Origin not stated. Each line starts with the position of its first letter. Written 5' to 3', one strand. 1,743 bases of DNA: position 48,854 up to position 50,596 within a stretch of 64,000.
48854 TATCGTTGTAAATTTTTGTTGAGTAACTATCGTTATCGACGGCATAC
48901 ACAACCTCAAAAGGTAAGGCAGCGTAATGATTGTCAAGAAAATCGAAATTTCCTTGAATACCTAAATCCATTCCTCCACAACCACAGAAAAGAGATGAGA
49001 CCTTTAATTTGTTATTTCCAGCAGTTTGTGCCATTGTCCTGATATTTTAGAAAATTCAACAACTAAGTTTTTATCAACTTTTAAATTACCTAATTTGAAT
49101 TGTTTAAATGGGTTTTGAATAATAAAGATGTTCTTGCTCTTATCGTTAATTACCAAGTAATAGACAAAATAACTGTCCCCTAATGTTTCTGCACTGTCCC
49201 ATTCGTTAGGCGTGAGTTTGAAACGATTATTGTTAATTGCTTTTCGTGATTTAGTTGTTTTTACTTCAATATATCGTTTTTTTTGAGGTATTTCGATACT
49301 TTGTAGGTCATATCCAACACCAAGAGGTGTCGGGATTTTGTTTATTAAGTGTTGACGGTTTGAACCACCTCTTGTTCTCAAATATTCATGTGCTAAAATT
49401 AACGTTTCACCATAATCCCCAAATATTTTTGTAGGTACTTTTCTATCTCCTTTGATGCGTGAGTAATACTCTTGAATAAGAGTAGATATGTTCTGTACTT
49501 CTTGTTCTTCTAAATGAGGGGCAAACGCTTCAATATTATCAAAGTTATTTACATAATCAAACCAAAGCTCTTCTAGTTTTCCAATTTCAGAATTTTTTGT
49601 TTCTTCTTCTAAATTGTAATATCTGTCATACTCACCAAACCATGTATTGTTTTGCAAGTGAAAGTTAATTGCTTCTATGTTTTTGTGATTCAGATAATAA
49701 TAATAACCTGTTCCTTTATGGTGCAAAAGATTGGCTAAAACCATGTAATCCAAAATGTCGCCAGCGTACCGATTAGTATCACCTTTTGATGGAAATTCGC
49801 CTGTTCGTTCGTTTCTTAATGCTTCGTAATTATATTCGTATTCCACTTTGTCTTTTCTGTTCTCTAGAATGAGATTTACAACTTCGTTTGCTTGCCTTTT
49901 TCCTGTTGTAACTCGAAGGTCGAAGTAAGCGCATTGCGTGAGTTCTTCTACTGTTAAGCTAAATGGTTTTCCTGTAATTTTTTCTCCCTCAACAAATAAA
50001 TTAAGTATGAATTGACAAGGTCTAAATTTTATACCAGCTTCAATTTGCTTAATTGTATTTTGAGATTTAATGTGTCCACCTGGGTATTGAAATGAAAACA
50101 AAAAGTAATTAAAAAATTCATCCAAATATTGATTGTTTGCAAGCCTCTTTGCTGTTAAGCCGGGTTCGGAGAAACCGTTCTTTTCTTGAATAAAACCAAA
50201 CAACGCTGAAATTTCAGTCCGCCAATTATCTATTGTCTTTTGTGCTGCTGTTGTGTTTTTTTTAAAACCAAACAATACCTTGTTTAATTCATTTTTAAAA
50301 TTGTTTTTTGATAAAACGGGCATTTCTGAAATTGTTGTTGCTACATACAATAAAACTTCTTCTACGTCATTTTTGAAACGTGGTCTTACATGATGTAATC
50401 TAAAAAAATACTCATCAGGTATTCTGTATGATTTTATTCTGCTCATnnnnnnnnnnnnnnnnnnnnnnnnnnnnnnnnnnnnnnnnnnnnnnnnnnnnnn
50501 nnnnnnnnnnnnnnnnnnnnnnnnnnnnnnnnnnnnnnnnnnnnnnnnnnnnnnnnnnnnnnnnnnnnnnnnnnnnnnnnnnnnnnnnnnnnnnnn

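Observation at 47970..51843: C-M-R-M type II restriction-modification operon with two m5C methyltransferases and a palindromic C-box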

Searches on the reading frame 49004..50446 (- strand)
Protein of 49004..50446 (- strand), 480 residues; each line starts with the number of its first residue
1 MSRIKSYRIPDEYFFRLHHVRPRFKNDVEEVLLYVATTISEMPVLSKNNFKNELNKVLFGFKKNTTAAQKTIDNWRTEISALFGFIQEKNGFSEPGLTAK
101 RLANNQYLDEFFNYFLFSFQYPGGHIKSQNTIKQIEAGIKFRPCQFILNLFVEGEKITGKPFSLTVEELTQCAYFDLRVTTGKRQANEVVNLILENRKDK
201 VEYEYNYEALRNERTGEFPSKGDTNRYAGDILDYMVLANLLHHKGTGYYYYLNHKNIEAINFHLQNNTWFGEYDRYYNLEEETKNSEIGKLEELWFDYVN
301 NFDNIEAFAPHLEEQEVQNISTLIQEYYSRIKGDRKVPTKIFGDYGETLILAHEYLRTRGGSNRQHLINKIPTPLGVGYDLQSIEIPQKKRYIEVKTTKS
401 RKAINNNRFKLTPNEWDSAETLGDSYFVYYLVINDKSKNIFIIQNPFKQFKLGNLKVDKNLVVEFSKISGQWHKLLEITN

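Call 3: search_protein_families(library=pfam, proteins=[window:49004-50446:-], max_evalue=0.01)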
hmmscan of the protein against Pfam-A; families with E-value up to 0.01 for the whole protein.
window:49004-50446:- (480 aa): 2 families
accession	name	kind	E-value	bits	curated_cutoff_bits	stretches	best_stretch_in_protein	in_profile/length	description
PF11564.14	BpuJI_N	-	2.4e-114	381.7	25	1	7-296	1-278/278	Restriction endonuclease BpuJI - N terminal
PF13020.12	NOV_C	-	7.6e-13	48.8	22.1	1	355-441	8-89/91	Protein NO VEIN, C-terminal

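Call 4: search_protein_families(library=ncbifam, proteins=[window:49004-50446:-], max_evalue=0.01)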
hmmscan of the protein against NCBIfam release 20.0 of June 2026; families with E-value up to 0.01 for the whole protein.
window:49004-50446:- (480 aa): 0 families

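Call 5: search_protein_families(library=padloc, proteins=[window:49004-50446:-], max_evalue=0.01)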
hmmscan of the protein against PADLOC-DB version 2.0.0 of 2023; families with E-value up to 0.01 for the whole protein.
window:49004-50446:- (480 aa): 8 families
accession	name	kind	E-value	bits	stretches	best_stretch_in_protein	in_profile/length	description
PDLC03432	REase_II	-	8e-25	85.6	1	12-454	6-433/462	Type II restriction enzyme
PDLC05008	PDC-S36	-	1.6e-11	42.5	1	338-449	154-266/280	-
PDLC04021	PD-T4-1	-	2.9e-11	40.9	1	342-438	250-349/383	-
PDLC03964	TmtA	-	3.4e-10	36.6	1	338-452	1405-1522/1538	-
PDLC03965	TmtA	-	7.5e-08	28.8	1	346-460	1245-1352/1370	-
PDLC03971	TmtA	-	1.1e-06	24.5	1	361-455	1672-1767/1782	-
PDLC04022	PD-T4-1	-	0.00016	19.1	1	358-436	101-180/216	-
PDLC03968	TmtA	-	0.00028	16.6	1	387-451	1395-1458/1486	-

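Call 6: search_solved_structures(query=window:49004-50446:-, show_alignments=2, max_evalue=0.01)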
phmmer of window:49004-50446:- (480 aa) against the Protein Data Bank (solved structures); distinct sequences matched with E-value up to 0.01: 2.
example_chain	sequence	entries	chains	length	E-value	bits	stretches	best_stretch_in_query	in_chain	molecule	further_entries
5hlt_A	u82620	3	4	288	4.8e-15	58.7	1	10-286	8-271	Restriction endonuclease R.BpuJI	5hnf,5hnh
2vla_A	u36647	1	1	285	5.3e-15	58.6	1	10-286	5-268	RESTRICTION ENDONUCLEASE R.BPUJI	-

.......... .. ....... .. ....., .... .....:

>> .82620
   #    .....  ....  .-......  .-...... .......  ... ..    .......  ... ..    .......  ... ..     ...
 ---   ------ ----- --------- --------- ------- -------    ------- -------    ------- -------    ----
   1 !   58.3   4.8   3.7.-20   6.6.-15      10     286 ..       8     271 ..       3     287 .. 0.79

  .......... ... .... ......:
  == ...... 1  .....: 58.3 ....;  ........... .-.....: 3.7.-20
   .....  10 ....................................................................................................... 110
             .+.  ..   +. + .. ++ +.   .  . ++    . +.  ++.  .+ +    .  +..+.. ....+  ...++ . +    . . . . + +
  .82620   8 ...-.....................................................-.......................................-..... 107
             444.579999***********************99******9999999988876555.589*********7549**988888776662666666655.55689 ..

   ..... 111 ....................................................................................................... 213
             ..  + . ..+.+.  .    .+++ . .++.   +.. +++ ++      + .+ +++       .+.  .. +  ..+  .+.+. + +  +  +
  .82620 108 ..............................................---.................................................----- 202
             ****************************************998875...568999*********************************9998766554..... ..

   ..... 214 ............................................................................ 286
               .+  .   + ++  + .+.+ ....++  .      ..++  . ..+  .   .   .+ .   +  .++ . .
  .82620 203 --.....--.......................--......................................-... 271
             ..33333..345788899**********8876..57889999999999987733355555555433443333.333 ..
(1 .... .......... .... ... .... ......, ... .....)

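Call 10: find_encoding_contigs(protein=window:49004-50446:-, flank=10000, max_places=6)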
Protein window:49004-50446:- (480 aa): 20 contigs read that carry it; 6 places shown.
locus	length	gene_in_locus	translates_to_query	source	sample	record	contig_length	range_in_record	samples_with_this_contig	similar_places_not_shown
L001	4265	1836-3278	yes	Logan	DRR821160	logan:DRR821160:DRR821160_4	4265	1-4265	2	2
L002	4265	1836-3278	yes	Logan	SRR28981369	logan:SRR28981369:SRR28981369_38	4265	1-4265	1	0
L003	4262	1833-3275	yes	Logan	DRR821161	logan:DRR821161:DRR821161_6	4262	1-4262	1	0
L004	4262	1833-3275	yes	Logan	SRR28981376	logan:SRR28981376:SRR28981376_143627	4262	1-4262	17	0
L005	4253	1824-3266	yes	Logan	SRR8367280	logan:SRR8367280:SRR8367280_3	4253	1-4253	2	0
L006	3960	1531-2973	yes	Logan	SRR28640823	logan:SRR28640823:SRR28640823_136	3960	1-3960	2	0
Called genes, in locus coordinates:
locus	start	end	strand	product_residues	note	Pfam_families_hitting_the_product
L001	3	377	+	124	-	?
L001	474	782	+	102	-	PF13560:HTH_31 (weak), PF12844:HTH_19, PF01381:HTH_3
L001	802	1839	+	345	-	PF00145:DNA_methylase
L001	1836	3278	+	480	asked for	PF11564:BpuJI_N, PF13020:NOV_C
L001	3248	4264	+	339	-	?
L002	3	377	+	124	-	?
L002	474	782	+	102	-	PF13560:HTH_31 (weak), PF12844:HTH_19, PF01381:HTH_3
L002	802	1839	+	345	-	PF00145:DNA_methylase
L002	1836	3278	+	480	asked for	PF11564:BpuJI_N, PF13020:NOV_C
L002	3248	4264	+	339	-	?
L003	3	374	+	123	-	?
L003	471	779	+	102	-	PF13560:HTH_31 (weak), PF12844:HTH_19, PF01381:HTH_3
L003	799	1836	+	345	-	PF00145:DNA_methylase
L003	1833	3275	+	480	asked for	PF11564:BpuJI_N, PF13020:NOV_C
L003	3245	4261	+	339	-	?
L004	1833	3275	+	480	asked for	PF11564:BpuJI_N, PF13020:NOV_C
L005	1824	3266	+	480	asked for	PF11564:BpuJI_N, PF13020:NOV_C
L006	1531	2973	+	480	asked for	PF11564:BpuJI_N, PF13020:NOV_C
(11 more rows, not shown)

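Call 15: find_homologous_proteins(query=window:49004-50446:-, max_evalue=0.00001)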
Query window:49004-50446:- (480 aa): 2771 proteins with E <= 0.00001 among 7150 candidates; the best 120 are listed.
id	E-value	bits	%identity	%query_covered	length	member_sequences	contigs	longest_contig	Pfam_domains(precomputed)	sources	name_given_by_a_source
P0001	0.0e+0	1094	100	100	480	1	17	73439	PF13020.13,PF11564.16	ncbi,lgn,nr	ncbi:MAG: DUF3883 domain-containing protein [Candidatus Kapabacteria bacterium]|nr:DUF3883 domain-co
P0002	1.3e-278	943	85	100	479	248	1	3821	PF13020.13,PF11564.16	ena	-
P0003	1.2e-276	936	84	100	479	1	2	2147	PF13020.13,PF11564.16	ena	-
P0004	2.5e-275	932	84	100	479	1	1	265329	PF13020.13,PF11564.16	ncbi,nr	ncbi:MAG: DUF3883 domain-containing protein [Crocinitomicaceae bacterium]|nr:DUF3883 domain-containi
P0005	7.0e-274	927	84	100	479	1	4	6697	PF13020.13,PF11564.16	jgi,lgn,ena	-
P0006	6.5e-271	917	84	100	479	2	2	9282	PF13020.13,PF11564.16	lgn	-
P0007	8.0e-264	894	82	100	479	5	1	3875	PF13020.13,PF11564.16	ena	-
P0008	4.0e-261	885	81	100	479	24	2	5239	PF13020.13,PF11564.16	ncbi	-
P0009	1.4e-259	880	81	100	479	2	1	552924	PF13020.13,PF11564.16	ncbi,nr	ncbi:DUF3883 domain-containing protein [Elizabethkingia anophelis]|nr:DUF3883 domain-containing prot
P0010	1.1e-258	877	81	100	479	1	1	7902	PF13020.13,PF11564.16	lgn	-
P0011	2.6e-258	876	79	100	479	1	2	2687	PF13020.13,PF11564.16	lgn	-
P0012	3.3e-256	869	78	100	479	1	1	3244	PF13020.13,PF11564.16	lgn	-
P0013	1.6e-254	863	78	100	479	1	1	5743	PF13020.13,PF11564.16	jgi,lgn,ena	-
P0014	2.1e-254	863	79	100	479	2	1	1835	PF13020.13,PF11564.16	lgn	-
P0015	3.4e-254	862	77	100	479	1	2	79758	PF13020.13,PF11564.16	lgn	-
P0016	7.0e-254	861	79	100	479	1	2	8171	PF13020.13,PF11564.16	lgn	-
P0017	8.0e-254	861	79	100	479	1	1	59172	PF13020.13,PF11564.16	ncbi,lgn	-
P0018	7.6e-253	858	77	100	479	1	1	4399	PF13020.13,PF11564.16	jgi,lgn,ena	-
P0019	2.3e-252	856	79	100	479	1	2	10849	PF13020.13,PF11564.16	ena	-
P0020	3.2e-252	856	78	100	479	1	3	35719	PF13020.13,PF11564.16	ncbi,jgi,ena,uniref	ncbi:protein NO VEIN domain-containing protein [Flavobacterium sp.]|jgi:hypothetical protein|uniref:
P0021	3.9e-252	855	77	100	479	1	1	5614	PF13020.13,PF11564.16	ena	-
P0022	6.8e-252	855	77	100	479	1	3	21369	PF13020.13,PF11564.16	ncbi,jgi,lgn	ncbi:MAG: protein NO VEIN domain-containing protein [Bacteroidia bacterium]|jgi:hypothetical protein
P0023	7.5e-252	854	77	100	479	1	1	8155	PF13020.13,PF11564.16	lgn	-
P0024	1.2e-251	854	77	100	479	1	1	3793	PF13020.13,PF11564.16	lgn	-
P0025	1.5e-251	853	79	99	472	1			PF13020.13,PF11564.16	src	-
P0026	4.8e-251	852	77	100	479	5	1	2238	PF13020.13,PF11564.16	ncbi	-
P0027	1.5e-250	850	77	100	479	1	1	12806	PF13020.13,PF11564.16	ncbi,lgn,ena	-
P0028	5.3e-250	848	76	100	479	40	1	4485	PF13020.13,PF11564.16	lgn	-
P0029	7.3e-250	848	76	100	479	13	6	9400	PF13020.13,PF11564.16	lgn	-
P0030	1.5e-249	847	76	100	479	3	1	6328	PF13020.13,PF11564.16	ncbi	-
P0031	3.0e-249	846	78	100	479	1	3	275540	PF13020.13,PF11564.16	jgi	jgi:hypothetical protein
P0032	5.6e-249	845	76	100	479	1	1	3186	PF13020.13,PF11564.16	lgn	-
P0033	1.1e-248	844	77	100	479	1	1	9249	PF13020.13,PF11564.16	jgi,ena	jgi:hypothetical protein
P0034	1.4e-248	844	77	100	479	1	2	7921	PF13020.13,PF11564.16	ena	-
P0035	2.8e-248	843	76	100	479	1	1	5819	PF13020.13,PF11564.16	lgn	-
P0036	6.4e-248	841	76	100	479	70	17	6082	PF13020.13,PF11564.16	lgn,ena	-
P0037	2.9e-247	839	76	100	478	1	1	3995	PF13020.13,PF11564.16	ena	-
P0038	6.1e-246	835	75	100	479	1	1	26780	PF13020.13,PF11564.16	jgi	jgi:Restriction endonuclease BpuJI - N terminal/Domain of unknown function (DUF3883)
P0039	3.1e-245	833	76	100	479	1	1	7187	PF13020.13,PF11564.16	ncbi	-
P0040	3.4e-244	829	75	100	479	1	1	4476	PF13020.13,PF11564.16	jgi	jgi:Restriction endonuclease BpuJI - N terminal/Protein NO VEIN, C-terminal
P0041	1.7e-243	827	75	100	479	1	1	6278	PF13020.13,PF11564.16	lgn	-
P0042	2.3e-242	823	74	100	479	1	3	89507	PF13020.13,PF11564.16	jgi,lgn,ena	-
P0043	6.1e-242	822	74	100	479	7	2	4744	PF13020.13,PF11564.16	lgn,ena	-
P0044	1.0e-241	821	74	100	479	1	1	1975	PF13020.13,PF11564.16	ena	-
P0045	4.9e-241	819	75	100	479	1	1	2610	PF13020.13,PF11564.16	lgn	-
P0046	5.1e-241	819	75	100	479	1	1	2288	PF13020.13,PF11564.16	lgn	-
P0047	1.1e-240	818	73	100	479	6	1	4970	PF13020.13,PF11564.16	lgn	-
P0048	2.4e-240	817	73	100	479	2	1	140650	PF13020.13,PF11564.16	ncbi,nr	ncbi:MAG: DUF3883 domain-containing protein [Chitinophagaceae bacterium]|nr:DUF3883 domain-containin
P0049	2.4e-239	813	75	99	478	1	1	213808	PF13020.13,PF11564.16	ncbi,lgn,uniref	ncbi:protein NO VEIN domain-containing protein [Sphingobacterium faecium]|uniref:protein NO VEIN dom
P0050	3.2e-239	813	73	100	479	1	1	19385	PF13020.13,PF11564.16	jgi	-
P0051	3.5e-239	813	72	100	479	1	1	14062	PF13020.13,PF11564.16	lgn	-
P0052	4.3e-239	812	73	100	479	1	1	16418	PF13020.13,PF11564.16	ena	-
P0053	6.5e-239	812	74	100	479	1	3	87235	PF13020.13,PF11564.16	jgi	jgi:Restriction endonuclease BpuJI - N terminal/Domain of unknown function (DUF3883)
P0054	6.9e-239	812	73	100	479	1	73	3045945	PF13020.13,PF11564.16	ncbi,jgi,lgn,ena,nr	ncbi:MAG: DUF3883 domain-containing protein [Chitinophagaceae bacterium]|jgi:hypothetical protein|nr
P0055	1.1e-238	811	73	100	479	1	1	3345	PF13020.13,PF11564.16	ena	-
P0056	2.4e-238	810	73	100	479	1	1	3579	PF13020.13,PF11564.16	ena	-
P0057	1.5e-237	807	73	100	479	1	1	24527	PF13020.13,PF11564.16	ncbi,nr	ncbi:MAG: DUF3883 domain-containing protein [Chitinophagaceae bacterium]|nr:DUF3883 domain-containin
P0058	1.6e-237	807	72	100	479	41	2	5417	PF13020.13,PF11564.16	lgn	-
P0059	1.7e-237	807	74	100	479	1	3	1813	PF13020.13,PF11564.16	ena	-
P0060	2.7e-237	806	74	100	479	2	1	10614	PF13020.13,PF11564.16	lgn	-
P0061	4.0e-237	806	73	100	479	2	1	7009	PF13020.13,PF11564.16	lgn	-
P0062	4.6e-237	806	73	100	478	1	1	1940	PF13020.13,PF11564.16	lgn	-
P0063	5.7e-237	805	73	100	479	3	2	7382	PF13020.13,PF11564.16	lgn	-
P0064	6.7e-237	805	72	100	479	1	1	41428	PF13020.13,PF11564.16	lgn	-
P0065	1.4e-236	804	74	100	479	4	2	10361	PF13020.13,PF11564.16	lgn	-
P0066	1.7e-236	804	72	100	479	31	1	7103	PF13020.13,PF11564.16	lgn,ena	-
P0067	2.1e-236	804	72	100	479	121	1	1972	PF13020.13,PF11564.16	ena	-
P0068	2.4e-236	803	74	99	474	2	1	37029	PF13020.13,PF11564.16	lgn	-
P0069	3.1e-236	803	72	100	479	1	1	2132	PF13020.13,PF11564.16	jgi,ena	-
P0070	3.1e-236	803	73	100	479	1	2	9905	PF13020.13,PF11564.16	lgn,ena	-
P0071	7.5e-236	802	74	100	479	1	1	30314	PF13020.13,PF11564.16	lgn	-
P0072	8.1e-236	802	72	100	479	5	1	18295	PF13020.13,PF11564.16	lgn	-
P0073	1.9e-235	800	72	100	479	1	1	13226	PF13020.13,PF11564.16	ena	-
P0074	2.6e-235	800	72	100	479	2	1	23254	PF13020.13,PF11564.16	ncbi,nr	ncbi:MAG: DUF3883 domain-containing protein [Bacteroidota bacterium]|nr:DUF3883 domain-containing pr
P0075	2.9e-235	800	72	100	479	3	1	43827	PF13020.13,PF11564.16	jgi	jgi:hypothetical protein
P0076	2.9e-235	800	72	100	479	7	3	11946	PF13020.13,PF11564.16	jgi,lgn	jgi:hypothetical protein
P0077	3.7e-235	799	72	100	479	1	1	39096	PF13020.13,PF11564.16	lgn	-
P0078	5.3e-235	799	72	100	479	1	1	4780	PF13020.13,PF11564.16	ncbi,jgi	jgi:hypothetical protein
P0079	8.8e-235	798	72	100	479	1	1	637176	PF13020.13,PF11564.16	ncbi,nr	ncbi:MAG: DUF3883 domain-containing protein [Bacteroidales bacterium]|nr:DUF3883 domain-containing p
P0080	1.1e-234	798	72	100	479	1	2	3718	PF13020.13,PF11564.16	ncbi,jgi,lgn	jgi:hypothetical protein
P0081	3.2e-234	796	73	100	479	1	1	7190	PF13020.13,PF11564.16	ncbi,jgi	jgi:hypothetical protein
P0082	3.3e-234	796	72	100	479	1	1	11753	PF13020.13,PF11564.16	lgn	-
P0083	5.8e-234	795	72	99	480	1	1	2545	PF13020.13,PF11564.16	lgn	-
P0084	3.2e-233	793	72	100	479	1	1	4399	PF13020.13,PF11564.16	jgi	jgi:hypothetical protein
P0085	1.0e-232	791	72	100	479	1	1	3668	PF13020.13,PF11564.16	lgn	-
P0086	2.3e-232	790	73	99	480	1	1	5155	PF13020.13,PF11564.16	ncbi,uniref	ncbi:hypothetical protein EZS27_022610 [termite gut metagenome]|uniref:Protein NO VEIN C-terminal do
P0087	3.3e-232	790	74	100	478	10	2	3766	PF13020.13,PF11564.16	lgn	-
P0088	3.9e-232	789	70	100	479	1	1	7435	PF13020.13,PF11564.16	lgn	-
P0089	1.2e-231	788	70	100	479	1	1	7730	PF13020.13,PF11564.16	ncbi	-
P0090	3.6e-231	786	71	100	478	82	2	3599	PF13020.13,PF11564.16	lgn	-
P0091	4.5e-231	786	71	100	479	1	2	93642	PF13020.13,PF11564.16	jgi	jgi:hypothetical protein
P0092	6.3e-231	785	71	100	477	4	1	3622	PF13020.13,PF11564.16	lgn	-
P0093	9.5e-231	785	72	100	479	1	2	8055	PF13020.13,PF11564.16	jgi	jgi:Restriction endonuclease BpuJI - N terminal/Domain of unknown function (DUF3883)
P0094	2.9e-230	783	70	100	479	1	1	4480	PF13020.13,PF11564.16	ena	-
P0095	3.1e-230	783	70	100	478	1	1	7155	PF13020.13,PF11564.16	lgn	-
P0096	4.6e-230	783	70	100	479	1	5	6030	PF13020.13,PF11564.16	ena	-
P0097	7.1e-230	782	70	100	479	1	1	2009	PF13020.13,PF11564.16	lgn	-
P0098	3.7e-229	780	72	100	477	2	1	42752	PF13020.13,PF11564.16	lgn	-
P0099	6.0e-229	779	70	100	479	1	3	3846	PF13020.13,PF11564.16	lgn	-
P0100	6.7e-229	779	70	100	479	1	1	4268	PF13020.13,PF11564.16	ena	-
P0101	7.1e-229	779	70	100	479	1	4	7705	PF13020.13,PF11564.16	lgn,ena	-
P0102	2.4e-228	777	69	100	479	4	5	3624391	PF13020.13,PF11564.16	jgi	jgi:hypothetical protein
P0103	3.3e-228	776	72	100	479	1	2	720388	PF13020.13,PF11564.16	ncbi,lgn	-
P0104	3.4e-228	776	70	100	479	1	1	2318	PF13020.13,PF11564.16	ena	-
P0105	1.1e-227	775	69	100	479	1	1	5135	PF13020.13,PF11564.16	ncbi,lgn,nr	ncbi:DUF3883 domain-containing protein [Flavobacterium psychrophilum]|nr:DUF3883 domain-containing p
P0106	1.4e-227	774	70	100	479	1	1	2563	PF13020.13,PF11564.16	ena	-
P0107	2.6e-227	774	70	100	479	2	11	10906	PF13020.13,PF11564.16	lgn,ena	-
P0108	4.8e-227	773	69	100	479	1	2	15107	PF13020.13,PF11564.16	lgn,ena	-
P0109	7.4e-227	772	69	100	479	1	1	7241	PF13020.13,PF11564.16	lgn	-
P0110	7.7e-227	772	70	100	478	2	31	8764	PF13020.13,PF11564.16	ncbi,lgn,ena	-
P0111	2.0e-226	771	70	100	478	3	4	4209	PF13020.13,PF11564.16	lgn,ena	-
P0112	3.7e-226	770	71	100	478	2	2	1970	PF13020.13,PF11564.16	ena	-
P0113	6.4e-226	769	69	100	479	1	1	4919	PF13020.13,PF11564.16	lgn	-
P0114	1.7e-225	768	70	100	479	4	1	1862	PF13020.13,PF11564.16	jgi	-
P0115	2.9e-225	767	70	100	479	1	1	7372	PF13020.13,PF11564.16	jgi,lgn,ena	-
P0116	3.5e-225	767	70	99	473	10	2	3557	PF13020.13,PF11564.16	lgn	-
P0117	3.5e-225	767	69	100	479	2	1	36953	PF13020.13,PF11564.16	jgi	jgi:hypothetical protein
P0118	4.5e-225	766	71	100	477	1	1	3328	PF13020.13,PF11564.16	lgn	-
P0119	8.6e-225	765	69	100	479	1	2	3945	PF13020.13,PF11564.16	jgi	jgi:Restriction endonuclease BpuJI - N terminal/Domain of unknown function (DUF3883)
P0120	1.3e-224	765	69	100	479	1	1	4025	PF13020.13,PF11564.16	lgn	-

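Call 16: find_related_loci(query=window:49004-50446:-, collection=genome_contigs, flank=5000)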
Query window:49004-50446:- (480 aa) in genome_contigs; peptide patterns used: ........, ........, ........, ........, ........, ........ (x = any residue, [..] = any of these).
144 stretches matched a pattern; 16 encode a relative of the query (tblastn E <= 1e-3); 16 distinct loci.
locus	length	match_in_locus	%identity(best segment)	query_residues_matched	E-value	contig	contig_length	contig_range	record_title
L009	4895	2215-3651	84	1-480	0e+0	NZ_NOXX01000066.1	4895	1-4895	Flavobacterium aurantiibacter strain TH167 C3239, whole genome shotgun sequence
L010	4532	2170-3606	84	1-480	0e+0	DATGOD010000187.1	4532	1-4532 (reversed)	MAG TPA_asm: Flavobacterium sp. isolate SMAG_U10360 k141_5181785, whole genome shotgun sequence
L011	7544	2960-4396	82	1-480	0e+0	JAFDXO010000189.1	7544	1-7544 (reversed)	MAG: Bacteroidetes bacterium isolate SZAS-27 CK_MAG-74__189__length-7544, whole genome shotgun sequence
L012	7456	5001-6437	81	1-480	0e+0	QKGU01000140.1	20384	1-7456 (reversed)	MAG: Paludibacter sp. isolate SZUA-536 scaffold_18256, whole genome shotgun sequence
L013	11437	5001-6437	79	1-480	0e+0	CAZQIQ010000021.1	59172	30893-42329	MAG TPA_asm: uncultured Chitinophagaceae bacterium isolate SRP344714_co1_347 genome assembly, contig: NODE_1137_length_5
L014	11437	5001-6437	78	1-480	0e+0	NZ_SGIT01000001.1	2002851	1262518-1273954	Sphingobacterium corticibacterium strain 30C10-4-7 Scaffold1, whole genome shotgun sequence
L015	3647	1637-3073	78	1-480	0e+0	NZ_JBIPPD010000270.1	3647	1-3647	MAG: Flavobacterium sp. isolate ME2015-06-19_3300044640_group6_bin18 Rohwer_bin894_scaffold_37047_c1, whole genome shotg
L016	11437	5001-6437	77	1-480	0e+0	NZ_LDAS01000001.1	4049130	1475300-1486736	Maribacter thermophilus strain HT7-2 Scaffold1, whole genome shotgun sequence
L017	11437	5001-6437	77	1-480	0e+0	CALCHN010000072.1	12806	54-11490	MAG TPA_asm: uncultured Flavobacteriales bacterium isolate SRR6425777_bin.63_CONCOCT_v1.1_MAG genome assembly, contig: E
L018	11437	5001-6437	77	1-480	0e+0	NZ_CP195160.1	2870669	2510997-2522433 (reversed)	Tenacibaculum sp. A30 chromosome, complete genome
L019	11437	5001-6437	76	1-480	0e+0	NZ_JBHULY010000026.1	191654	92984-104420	Hyunsoonleella rubra strain KCTC 42398 platanus_K_21_77_26, whole genome shotgun sequence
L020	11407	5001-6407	67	7-479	0e+0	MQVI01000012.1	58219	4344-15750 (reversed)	Pasteurellaceae bacterium 15-036681 NODE_12_length_58219_cov_72.2034, whole genome shotgun sequence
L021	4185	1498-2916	64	7-479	0e+0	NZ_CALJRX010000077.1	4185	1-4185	MAG: uncultured Haemophilus sp. isolate ERR1474580_bin.80_CONCOCT_v1.1_MAG ERZ651106.7389, whole genome shotgun sequence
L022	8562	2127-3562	73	1-480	0e+0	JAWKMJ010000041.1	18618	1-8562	MAG: Crocinitomicaceae bacterium isolate ABC2.133 ABC2.133.fa-41, whole genome shotgun sequence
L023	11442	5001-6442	75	1-480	0e+0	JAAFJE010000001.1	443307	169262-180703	MAG: Cytophagales bacterium isolate bin30.maxbin.ball.074 WN_Cytophagales_13_scaffold_1, whole genome shotgun sequence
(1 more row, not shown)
